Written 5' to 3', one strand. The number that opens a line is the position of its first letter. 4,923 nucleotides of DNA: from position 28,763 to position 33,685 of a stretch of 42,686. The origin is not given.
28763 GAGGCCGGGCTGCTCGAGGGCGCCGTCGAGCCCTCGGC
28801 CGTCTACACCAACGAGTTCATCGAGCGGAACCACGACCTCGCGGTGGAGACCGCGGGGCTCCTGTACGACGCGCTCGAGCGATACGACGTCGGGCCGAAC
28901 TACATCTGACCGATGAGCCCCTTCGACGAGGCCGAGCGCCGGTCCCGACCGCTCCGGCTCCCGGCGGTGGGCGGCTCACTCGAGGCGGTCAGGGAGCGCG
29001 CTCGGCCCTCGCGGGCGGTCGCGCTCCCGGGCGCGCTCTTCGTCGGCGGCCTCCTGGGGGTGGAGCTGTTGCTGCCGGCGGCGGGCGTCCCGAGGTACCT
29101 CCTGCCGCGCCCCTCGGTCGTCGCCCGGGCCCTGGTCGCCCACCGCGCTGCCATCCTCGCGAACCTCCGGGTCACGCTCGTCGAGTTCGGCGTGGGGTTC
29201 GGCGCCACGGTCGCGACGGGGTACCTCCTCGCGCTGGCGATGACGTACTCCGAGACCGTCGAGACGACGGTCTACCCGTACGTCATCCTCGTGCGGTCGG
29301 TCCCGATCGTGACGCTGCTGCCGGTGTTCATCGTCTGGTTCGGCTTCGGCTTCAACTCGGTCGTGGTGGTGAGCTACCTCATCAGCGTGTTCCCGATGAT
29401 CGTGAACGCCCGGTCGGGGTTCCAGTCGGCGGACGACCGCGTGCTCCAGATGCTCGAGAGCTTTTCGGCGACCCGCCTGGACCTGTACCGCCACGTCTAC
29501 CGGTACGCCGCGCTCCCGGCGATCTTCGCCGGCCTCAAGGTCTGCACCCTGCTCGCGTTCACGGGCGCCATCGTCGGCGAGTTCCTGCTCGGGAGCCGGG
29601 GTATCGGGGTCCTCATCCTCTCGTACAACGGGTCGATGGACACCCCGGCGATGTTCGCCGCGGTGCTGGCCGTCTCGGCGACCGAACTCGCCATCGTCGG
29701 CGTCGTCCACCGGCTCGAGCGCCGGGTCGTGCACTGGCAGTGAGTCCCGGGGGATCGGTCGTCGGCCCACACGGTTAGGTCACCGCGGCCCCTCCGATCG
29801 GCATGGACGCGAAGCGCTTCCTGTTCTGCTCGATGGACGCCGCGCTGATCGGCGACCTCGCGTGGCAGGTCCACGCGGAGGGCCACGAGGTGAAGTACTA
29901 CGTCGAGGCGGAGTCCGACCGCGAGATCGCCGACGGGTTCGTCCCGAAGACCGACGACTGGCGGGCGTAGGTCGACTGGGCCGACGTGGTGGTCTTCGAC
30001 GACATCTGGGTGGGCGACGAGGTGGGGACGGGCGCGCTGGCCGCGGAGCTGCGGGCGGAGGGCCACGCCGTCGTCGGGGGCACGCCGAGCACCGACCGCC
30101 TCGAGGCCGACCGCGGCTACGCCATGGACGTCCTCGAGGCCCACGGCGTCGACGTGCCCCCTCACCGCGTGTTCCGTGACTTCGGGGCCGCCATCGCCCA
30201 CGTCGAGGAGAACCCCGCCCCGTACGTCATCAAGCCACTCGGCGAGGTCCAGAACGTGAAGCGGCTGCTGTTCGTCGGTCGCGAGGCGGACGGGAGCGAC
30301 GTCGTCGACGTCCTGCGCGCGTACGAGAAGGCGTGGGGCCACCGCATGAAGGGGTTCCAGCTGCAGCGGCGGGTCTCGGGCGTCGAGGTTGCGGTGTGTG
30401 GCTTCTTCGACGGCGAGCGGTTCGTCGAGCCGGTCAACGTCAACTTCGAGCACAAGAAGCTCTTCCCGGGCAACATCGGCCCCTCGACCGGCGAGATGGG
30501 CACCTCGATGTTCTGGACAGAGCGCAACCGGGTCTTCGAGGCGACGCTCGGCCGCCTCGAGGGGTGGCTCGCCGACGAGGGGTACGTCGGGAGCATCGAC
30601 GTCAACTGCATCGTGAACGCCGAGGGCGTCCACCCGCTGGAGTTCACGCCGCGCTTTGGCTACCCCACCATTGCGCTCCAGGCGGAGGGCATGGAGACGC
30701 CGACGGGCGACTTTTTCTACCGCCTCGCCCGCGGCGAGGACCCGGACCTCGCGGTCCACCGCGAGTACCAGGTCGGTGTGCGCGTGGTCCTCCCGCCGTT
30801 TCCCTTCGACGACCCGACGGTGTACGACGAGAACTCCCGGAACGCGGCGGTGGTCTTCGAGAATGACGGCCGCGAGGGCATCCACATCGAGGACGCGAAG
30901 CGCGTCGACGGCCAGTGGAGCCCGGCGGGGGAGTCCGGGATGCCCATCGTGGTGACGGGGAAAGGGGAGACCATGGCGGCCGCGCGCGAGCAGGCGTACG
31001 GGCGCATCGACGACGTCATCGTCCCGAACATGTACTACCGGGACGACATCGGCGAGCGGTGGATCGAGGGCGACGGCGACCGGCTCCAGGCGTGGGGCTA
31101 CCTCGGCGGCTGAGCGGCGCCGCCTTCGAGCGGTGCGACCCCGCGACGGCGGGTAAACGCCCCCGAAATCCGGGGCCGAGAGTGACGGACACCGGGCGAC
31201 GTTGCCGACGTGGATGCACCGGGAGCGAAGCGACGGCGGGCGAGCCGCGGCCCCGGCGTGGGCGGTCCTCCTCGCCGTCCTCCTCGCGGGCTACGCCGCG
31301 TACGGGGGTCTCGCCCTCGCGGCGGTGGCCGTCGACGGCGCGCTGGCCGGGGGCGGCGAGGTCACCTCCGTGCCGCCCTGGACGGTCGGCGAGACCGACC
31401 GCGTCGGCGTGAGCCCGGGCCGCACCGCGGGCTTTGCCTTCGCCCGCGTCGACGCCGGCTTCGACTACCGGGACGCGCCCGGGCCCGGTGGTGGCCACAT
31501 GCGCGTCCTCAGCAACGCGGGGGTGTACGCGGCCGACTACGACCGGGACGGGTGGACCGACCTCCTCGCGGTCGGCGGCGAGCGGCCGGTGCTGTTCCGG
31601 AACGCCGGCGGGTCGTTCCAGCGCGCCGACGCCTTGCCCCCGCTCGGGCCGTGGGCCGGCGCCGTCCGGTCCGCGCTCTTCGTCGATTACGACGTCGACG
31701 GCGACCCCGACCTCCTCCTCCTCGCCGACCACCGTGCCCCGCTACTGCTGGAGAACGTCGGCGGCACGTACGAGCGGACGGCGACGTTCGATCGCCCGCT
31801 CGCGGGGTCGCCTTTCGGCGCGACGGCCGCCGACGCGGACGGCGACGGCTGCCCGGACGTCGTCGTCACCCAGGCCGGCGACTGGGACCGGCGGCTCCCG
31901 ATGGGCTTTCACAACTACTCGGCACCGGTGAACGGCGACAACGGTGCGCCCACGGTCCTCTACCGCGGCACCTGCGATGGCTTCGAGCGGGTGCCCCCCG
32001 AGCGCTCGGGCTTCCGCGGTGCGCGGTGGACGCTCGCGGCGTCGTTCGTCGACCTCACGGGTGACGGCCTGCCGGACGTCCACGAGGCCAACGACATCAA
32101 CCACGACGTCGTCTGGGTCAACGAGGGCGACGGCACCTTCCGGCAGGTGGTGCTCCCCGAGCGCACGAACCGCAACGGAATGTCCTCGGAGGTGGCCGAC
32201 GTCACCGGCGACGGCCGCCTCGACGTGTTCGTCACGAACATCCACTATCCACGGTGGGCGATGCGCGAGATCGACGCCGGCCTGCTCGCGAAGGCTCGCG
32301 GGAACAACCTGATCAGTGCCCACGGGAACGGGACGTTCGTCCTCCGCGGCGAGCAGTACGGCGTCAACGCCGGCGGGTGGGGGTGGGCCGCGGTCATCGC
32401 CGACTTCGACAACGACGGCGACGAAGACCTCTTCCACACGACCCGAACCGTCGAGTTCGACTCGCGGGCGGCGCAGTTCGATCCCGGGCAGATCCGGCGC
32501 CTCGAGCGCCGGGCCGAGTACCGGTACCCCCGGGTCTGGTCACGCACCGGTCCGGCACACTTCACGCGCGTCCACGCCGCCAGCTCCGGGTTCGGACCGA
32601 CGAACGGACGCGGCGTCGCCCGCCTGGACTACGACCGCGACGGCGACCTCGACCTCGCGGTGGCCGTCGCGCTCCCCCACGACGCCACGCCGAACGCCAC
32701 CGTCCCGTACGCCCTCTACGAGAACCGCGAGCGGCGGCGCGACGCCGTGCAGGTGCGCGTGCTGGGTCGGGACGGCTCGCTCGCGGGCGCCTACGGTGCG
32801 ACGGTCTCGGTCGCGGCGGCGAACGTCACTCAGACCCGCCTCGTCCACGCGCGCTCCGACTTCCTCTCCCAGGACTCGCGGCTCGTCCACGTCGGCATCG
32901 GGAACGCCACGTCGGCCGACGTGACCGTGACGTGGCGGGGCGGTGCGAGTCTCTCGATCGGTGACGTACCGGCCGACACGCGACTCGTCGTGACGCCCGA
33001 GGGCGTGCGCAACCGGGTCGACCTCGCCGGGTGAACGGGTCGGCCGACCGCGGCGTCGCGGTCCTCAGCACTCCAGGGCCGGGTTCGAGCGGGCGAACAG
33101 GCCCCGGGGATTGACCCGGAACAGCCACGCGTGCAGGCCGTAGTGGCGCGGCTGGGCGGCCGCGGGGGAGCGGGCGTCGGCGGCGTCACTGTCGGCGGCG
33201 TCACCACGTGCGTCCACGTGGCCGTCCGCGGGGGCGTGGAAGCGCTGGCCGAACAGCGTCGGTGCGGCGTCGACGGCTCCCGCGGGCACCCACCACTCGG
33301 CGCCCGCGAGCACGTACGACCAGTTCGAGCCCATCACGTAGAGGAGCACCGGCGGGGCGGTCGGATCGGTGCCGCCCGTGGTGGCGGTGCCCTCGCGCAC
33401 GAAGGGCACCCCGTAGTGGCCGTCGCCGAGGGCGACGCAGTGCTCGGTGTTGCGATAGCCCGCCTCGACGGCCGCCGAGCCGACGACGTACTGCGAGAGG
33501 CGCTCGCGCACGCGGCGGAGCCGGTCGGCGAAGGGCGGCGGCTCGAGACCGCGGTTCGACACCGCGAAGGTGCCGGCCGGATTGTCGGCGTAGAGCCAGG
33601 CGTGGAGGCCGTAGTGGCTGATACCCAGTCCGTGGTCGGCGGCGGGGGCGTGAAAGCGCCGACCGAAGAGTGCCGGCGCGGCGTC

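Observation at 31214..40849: Three CRTAC1-like FG-GAP/ASPIC paralogs clustered with a MoxR ATPase, an ABC-2 exporter pair and a duplicated-domain Tat protein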

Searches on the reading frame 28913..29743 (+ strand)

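Call 16: search_protein_families(library=pfam, proteins=[window:28913-29743:+], max_evalue=0.001)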
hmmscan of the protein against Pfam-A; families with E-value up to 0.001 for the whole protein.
window:28913-29743:+ (276 aa): 1 family
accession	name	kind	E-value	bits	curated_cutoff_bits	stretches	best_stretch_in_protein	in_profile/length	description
PF00528.27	BPD_transp_1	-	1.1e-21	77.9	26.4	1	102-272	4-182/184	Binding-protein-dependent transport system inner membrane component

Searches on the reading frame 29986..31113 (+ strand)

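Call 16: search_protein_families(library=pfam, proteins=[window:29986-31113:+], max_evalue=0.001)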
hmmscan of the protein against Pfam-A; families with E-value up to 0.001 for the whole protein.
window:29986-31113:+ (375 aa): 2 families
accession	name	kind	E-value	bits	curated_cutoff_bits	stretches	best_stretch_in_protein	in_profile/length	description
PF01071.24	GARS_A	-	4.9e-11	43.3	27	1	42-227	2-192/194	Phosphoribosylglycinamide synthetase, ATP-grasp (A) domain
PF02843.22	GARS_C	-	9.4e-07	29.5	34.8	1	317-358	51-92/92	Phosphoribosylglycinamide synthetase, C domain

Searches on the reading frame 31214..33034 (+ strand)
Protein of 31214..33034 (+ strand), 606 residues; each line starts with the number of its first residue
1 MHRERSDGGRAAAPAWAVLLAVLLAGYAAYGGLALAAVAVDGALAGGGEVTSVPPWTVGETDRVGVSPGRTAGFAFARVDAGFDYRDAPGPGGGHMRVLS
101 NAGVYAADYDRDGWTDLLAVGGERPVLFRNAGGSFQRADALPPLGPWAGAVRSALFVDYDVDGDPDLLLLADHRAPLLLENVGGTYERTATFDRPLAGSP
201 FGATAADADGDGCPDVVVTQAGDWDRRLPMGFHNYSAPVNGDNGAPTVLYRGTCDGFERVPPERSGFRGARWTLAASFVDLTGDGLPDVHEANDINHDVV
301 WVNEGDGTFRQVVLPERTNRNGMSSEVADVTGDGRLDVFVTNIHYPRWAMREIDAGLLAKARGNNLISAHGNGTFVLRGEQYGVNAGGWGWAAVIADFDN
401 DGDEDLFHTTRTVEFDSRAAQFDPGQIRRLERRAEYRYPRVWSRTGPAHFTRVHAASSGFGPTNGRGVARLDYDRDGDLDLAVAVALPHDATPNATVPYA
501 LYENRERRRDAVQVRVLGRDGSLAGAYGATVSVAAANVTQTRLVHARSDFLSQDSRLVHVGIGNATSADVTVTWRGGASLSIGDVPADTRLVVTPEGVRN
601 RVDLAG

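Call 10: search_protein_families(library=pfam, proteins=[window:31214-33034:+], max_evalue=0.01)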
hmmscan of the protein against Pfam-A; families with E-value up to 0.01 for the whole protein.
window:31214-33034:+ (606 aa): 3 families
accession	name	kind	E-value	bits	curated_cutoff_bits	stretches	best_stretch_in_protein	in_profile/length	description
PF13517.12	FG-GAP_3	-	5.6e-42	142.6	26.9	5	280-340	1-61/61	FG-GAP-like repeat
PF01839.29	FG-GAP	-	8.8e-13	48.3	22.1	0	322-342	2-22/37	FG-GAP repeat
PF07593.17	UnbV_ASPIC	-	2.4e-11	43.8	23.4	1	526-591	1-67/68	ASPIC and UnbV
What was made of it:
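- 31214..33034 (+): CRTAC1-family paralog A: a seven-bladed FG-GAP propeller plus a UnbV/ASPIC domain. It is a recent duplicate of D with no conserved partner of its own. Pfam (call 10).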

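Call 11: search_protein_families(library=ncbifam, proteins=[window:31214-33034:+], max_evalue=0.01)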
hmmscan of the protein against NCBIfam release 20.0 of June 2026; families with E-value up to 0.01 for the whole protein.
window:31214-33034:+ (606 aa): 0 families

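Call 20: find_related_loci(query=A1, collection=genome_contigs, flank=10000)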
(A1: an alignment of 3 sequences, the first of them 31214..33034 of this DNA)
Query A1 (606 aa) in genome_contigs; peptide patterns used: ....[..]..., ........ (x = any residue, [..] = any of these).
600 stretches matched a pattern (row limit reached: there are more); 545 encode a relative of the query (tblastn E <= 1e-3); the best 80 are kept; 80 distinct loci.
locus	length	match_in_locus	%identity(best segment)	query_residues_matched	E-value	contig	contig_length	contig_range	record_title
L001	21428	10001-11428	47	104-598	1e-114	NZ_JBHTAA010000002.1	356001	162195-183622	Haloferax namakaokahaiae strain DSM 29988 GCM70025341_5, whole genome shotgun sequence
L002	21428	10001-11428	46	104-598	3e-112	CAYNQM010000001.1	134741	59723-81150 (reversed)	MAG TPA_asm: uncultured Haladaptatus sp. isolate SRP304980_co2_286 genome assembly, contig: NODE_5_length_134741_cov_12.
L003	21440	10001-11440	45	105-598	6e-108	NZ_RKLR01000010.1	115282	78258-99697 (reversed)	Haloarcula rubra strain F13 NODE_10_length_115282_cov_20.418505, whole genome shotgun sequence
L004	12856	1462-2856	41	103-598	1e-97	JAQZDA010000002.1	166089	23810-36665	MAG: Euryarchaeota archaeon Ods02 k141_84431_length_166089_cov_12.0000, whole genome shotgun sequence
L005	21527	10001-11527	44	74-605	8e-112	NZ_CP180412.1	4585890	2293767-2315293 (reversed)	Halosimplex sp. TS25 chromosome, complete genome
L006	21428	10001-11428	39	104-599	1e-82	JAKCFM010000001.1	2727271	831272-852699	Halobacteriales archaeon YIM A00013 Contig00001, whole genome shotgun sequence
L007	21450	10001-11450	50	83-601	2e-69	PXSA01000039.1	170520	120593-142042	MAG: Halobacteriales archaeon QS_9_68_17 qs_9_scaffold_79, whole genome shotgun sequence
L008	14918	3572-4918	31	98-594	1e-38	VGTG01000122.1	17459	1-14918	MAG: Deltaproteobacteria bacterium isolate K_DeepCast_65m_m2_035 K_DeepCast_65m_m2_035_Ga0194128_10005604, whole genome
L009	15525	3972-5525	31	98-594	8e-37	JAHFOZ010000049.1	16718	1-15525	MAG: Planctomycetota bacterium isolate nzgw515 NODE_1088_length_16719_cov_2.246475, whole genome shotgun sequence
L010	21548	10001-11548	32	101-593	9e-37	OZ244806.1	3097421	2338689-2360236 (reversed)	MAG: Chloroflexota bacterium isolate 600da572-970b-48f2-b46a-9436f58df6f3 genome assembly, chromosome: 1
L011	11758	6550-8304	29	28-596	9e-36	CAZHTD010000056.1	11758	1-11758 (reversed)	MAG TPA_asm: uncultured Bifidobacteriaceae bacterium isolate SRP109090_co1_35 genome assembly, contig: NODE_8223_length_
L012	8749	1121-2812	28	75-593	2e-35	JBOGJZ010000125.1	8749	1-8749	MAG: Terriglobia bacterium isolate TC-S_metabat2.bin.79 k127_847949, whole genome shotgun sequence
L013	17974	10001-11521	29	94-606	2e-35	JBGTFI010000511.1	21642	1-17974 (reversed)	MAG: Phycisphaeraceae bacterium isolate JTS-RE188 k141_3495397, whole genome shotgun sequence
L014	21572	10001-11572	31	98-587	4e-35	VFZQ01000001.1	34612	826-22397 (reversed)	MAG: Acidobacteria bacterium isolate M_DeepCast_100m_mx_118 M_DeepCast_100m_mx_118_Ga0194119_10002109, whole genome shot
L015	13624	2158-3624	31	114-593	1e-34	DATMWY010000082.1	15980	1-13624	MAG TPA_asm: Candidatus Deferrimicrobium sp. isolate SMAG_U13106 k141_105560, whole genome shotgun sequence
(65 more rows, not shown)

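Call 90: search_protein_families(library=padloc, proteins=[window:31214-33034:+], max_evalue=0.001)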
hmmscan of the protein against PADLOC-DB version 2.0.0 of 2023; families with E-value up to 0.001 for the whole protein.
window:31214-33034:+ (606 aa): 0 families

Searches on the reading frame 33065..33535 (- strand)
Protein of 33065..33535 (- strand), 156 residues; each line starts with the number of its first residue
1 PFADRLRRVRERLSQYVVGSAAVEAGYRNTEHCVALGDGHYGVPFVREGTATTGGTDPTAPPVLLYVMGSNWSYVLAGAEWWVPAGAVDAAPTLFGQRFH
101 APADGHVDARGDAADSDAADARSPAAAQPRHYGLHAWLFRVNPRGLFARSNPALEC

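Call 95: predict_structure(alignment_id=A4)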
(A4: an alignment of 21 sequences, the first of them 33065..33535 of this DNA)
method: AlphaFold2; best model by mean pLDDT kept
length: 156 residues; sequences in the alignment: 21
mean_pLDDT: 88.3   pTM: 0.84
mean pLDDT of the five models: 88.3, 87.9, 87.3, 87.3, 86.6
residues with pLDDT >= 90: 117; 70-90: 18; 50-70: 5; < 50: 16
segments of 3 or more residues with pLDDT < 50: 108-123
pLDDT, mean of each block of 10 residues (from residue 1): 96 97 96 89 94 95 95 95 97 97 71 42 65 97 96 90
secondary structure, 60 per line:
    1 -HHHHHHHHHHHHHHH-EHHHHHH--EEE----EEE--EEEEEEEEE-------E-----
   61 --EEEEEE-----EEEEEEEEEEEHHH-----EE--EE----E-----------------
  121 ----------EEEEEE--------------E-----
elements in order: H2-16 H19-24 E27-29 E34-36 E39-47 E63-68 E74-84 E131-136

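Call 98: fold_search(model_id=the predicted structure, library=pdb)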
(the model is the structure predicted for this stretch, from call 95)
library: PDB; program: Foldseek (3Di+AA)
matches with E <= 10: 35; with E <= 0.001: 0
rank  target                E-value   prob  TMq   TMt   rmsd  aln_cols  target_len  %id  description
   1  4zyb_A                2.7e+00  0.02  0.14  0.15  12.2       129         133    9  High resolution structure of M23 peptidase LytM with substrate analogue (released 2015-10-21)
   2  6wqu_C                3.8e+00  0.01  0.11  0.07  12.3        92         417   12  CSL (RBPJ) bound to Notch3 RAM and DNA (released 2021-03-31)
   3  4qfg_A                4.3e+00  0.02  0.11  0.06  13.3        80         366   11  Structure of AMPK in complex with STAUROSPORINE inhibitor and in the absence of a synthetic activator (released 2014-08-06)
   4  9qc7_B                4.3e+00  0.01  0.09  0.02  11.8        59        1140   12  BoNT-NTNH complex from Clostridium botulinum Serotype B1 (released 2025-09-10)
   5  2b44_A                4.6e+00  0.01  0.15  0.17  11.9       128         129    8  Truncated S. aureus LytM, P 32 2 1 crystal form (released 2006-01-10)
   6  3fov                  4.9e+00  0.05  0.18  0.26   7.4        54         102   13  Crystal structure of protein RPA0323 of unknown function from Rhodopseudomonas palustris (released 2009-01-13)
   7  5ila_B                4.9e+00  0.02  0.14  0.12  12.8        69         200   13  Deg9 protease domain (released 2017-03-08)
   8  6oz5_A                5.8e+00  0.05  0.15  0.10   4.7        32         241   22  Escherichia coli tRNA synthetase in complex with compound 3 (released 2020-11-18)
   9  3jrr_B                5.8e+00  0.00  0.07  0.06   9.5        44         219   18  Crystal structure of the ligand binding suppressor domain of type 3 inositol 1,4,5-trisphosphate receptor (released 2010-09-15)
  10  7ui9_a                6.2e+00  0.04  0.14  0.07   5.8        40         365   12  Core Mediator-PICearly (Copy A) (released 2023-02-15)
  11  1ym0_A                6.6e+00  0.03  0.15  0.11   5.3        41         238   15  Crystal Structure of Earthworm Fibrinolytic Enzyme Component B: a Novel, Glycosylated Two-chained Trypsin (released 2005-04-19)
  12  6oz5_C                7.0e+00  0.04  0.15  0.08   4.0        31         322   22  Escherichia coli tRNA synthetase in complex with compound 3 (released 2020-11-18)
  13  3pco_A                7.0e+00  0.04  0.15  0.10   4.6        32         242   22  crystal structure of E. coli phenylalanine-tRNA synthetase complexed with phenylalanine and AMP (released 2011-03-02)
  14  9rk4_A                7.0e+00  0.01  0.11  0.15   9.4        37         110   11  Soluble domain of kuste4569, a Rieske iron-sulfur cluster protein from Kuenenia stuttgartiensis (released 2025-11-26)
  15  6p8t_C                7.4e+00  0.02  0.17  0.09  10.5        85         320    9  Acinetobacter baumannii tRNA synthetase in complex with compound 1 (released 2020-11-18)
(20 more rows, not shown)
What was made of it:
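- On M23 (LytM/lysostaphin) metallopeptidase fold, considered for the lipoprotein domain: Single-domain model: best E 2.7 (call 98).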
